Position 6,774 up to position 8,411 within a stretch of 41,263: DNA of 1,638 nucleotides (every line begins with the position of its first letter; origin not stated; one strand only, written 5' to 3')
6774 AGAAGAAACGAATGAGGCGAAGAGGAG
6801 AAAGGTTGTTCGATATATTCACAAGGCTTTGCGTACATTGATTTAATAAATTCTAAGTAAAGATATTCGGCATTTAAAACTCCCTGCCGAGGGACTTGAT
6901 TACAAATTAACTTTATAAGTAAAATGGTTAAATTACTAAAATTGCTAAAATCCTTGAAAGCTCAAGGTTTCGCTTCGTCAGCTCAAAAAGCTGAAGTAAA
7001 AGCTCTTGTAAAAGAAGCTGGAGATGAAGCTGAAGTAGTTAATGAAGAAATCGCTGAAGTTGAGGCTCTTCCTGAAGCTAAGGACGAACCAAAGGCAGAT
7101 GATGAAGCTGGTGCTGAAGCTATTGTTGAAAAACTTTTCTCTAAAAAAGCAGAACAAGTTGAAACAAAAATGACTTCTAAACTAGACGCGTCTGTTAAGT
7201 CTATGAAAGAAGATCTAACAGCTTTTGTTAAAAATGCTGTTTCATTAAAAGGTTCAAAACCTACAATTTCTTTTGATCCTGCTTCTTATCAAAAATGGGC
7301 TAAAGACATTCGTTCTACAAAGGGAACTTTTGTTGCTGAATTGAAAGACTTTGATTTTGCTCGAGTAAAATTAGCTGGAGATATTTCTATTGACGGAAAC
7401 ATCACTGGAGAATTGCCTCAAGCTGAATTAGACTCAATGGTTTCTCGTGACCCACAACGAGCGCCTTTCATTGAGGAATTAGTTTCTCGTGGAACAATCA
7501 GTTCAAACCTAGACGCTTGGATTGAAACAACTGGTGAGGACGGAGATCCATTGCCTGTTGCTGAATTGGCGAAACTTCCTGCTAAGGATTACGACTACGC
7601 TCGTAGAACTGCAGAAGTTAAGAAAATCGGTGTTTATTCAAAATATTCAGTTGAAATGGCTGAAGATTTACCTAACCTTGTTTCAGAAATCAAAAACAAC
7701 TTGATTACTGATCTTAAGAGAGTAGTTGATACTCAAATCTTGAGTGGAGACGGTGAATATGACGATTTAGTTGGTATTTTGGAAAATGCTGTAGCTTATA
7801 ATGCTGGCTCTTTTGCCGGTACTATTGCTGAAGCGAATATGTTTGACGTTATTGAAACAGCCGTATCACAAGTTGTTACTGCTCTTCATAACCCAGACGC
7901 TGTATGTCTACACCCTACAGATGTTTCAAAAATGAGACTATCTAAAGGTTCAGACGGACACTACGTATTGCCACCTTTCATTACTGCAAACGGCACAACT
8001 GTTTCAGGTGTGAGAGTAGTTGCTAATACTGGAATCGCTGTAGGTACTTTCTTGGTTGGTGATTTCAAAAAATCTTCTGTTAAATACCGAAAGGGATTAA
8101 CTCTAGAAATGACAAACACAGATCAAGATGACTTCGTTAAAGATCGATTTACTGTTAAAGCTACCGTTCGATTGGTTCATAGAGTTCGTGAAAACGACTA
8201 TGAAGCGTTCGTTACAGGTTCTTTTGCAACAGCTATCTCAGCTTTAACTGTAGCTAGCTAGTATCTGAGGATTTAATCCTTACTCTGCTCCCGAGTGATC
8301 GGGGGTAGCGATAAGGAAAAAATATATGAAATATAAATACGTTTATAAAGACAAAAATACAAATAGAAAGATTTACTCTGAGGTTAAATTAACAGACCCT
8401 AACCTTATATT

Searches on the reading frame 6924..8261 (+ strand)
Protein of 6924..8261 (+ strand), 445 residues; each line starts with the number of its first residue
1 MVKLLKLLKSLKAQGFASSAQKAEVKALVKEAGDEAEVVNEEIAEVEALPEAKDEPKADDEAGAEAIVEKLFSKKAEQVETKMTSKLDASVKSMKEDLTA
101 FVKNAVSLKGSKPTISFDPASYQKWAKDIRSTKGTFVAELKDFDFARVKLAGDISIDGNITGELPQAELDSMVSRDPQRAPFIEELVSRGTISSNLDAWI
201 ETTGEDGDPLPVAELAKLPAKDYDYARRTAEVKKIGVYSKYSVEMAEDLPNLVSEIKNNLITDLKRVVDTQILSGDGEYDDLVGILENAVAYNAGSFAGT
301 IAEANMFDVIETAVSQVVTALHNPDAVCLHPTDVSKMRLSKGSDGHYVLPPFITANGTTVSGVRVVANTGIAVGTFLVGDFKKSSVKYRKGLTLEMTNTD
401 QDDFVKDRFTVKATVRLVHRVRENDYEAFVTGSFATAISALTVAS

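Call 63: search_dna_similar(query=window:6924-8261:+, collection=phages, mode=protein, max_rows=15, max_evalue=0.00001)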
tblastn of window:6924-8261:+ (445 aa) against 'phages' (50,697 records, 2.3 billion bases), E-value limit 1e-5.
Records with a match: 831; places in all: 831; records where one place covers at least 80% of the query: 9.
Best place of each record, by identity: <60% 831.
By first word of the organism name: Mycobacterium 230; Arthrobacter 157; Microbacterium 94; Gordonia 62; Flavobacterium 48; Escherichia 35; Vibrio 26; Pseudomonas 25; Corynebacterium 16; Xanthomonas 16; and 36 more.
By host as written in the record: Mycobacterium smegmatis mc2 155 174; Arthrobacter sp. ATCC 21022 104; Microbacterium foliorum NRRL B-24224 53; Gordonia terrae 3612 39; Microbacterium foliorum NRRL B-24224 SEA 31; Escherichia coli 28; Flavobacterium sp. LMO9 27; - 21; and 145 more.
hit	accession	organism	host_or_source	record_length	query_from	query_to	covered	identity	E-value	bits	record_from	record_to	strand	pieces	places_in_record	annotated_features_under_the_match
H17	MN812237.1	Flavobacterium phage vB_FspS_snusmum9-1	Flavobacterium sp. LMO9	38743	148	444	67%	45.5%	3e-74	259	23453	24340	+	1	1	major capsid protein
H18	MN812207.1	Flavobacterium phage vB_FspS_hattifnatt9-1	Flavobacterium sp. LMO9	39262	148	444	67%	45.5%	3e-74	259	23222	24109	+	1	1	major capsid protein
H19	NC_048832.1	Flavobacterium phage vB_FspS_hattifnatt9-1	Flavobacterium sp. LMO9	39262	148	444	67%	45.5%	3e-74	259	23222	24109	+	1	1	major capsid protein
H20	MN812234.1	Flavobacterium phage vB_FspS_snusmum6-1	Flavobacterium sp. LMO6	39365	148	444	67%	45.5%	3e-74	259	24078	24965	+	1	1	major capsid protein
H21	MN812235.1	Flavobacterium phage vB_FspS_snusmum6-2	Flavobacterium sp. LMO6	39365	148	444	67%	45.5%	3e-74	259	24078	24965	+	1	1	major capsid protein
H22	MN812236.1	Flavobacterium phage vB_FspS_snusmum6-3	Flavobacterium sp. LMO6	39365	148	444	67%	45.5%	3e-74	259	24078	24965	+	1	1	major capsid protein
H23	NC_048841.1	Flavobacterium phage vB_FspS_snusmum6-1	Flavobacterium sp. LMO6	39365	148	444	67%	45.5%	3e-74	259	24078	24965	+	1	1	major capsid protein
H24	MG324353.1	Corynebacterium phage phi673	Corynebacterium glutamicum ATCC13032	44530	49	417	83%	28.0%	2e-19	97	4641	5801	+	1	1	putative major capsid protein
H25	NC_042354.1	Corynebacterium phage phi673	Corynebacterium glutamicum ATCC13032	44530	49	417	83%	28.0%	2e-19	97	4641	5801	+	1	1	putative major capsid protein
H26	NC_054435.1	Gordonia phage Dardanus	Gordonia terrae 3216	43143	60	423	82%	27.7%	1e-16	89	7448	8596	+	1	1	12: major capsid protein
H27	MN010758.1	Gordonia phage Dardanus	Gordonia terrae 3216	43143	60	423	82%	27.7%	1e-16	89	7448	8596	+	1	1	12: major capsid protein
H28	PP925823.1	Escherichia phage LMessi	Escherichia coli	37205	68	437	83%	27.3%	2e-22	106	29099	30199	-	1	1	major head protein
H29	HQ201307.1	Cronobacter phage ENT39118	Cronobacter sakazakii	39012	68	437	83%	27.3%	4e-22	105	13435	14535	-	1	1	major capsid protein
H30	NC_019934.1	Cronobacter phage ENT39118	Cronobacter sakazakii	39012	68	437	83%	27.3%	4e-22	105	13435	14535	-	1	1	major head protein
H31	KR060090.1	Pseudoalteromonas phage Pq0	Pseudoalteromonas sp. Bq0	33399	153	438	64%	32.2%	3e-27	120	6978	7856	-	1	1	major capsid protein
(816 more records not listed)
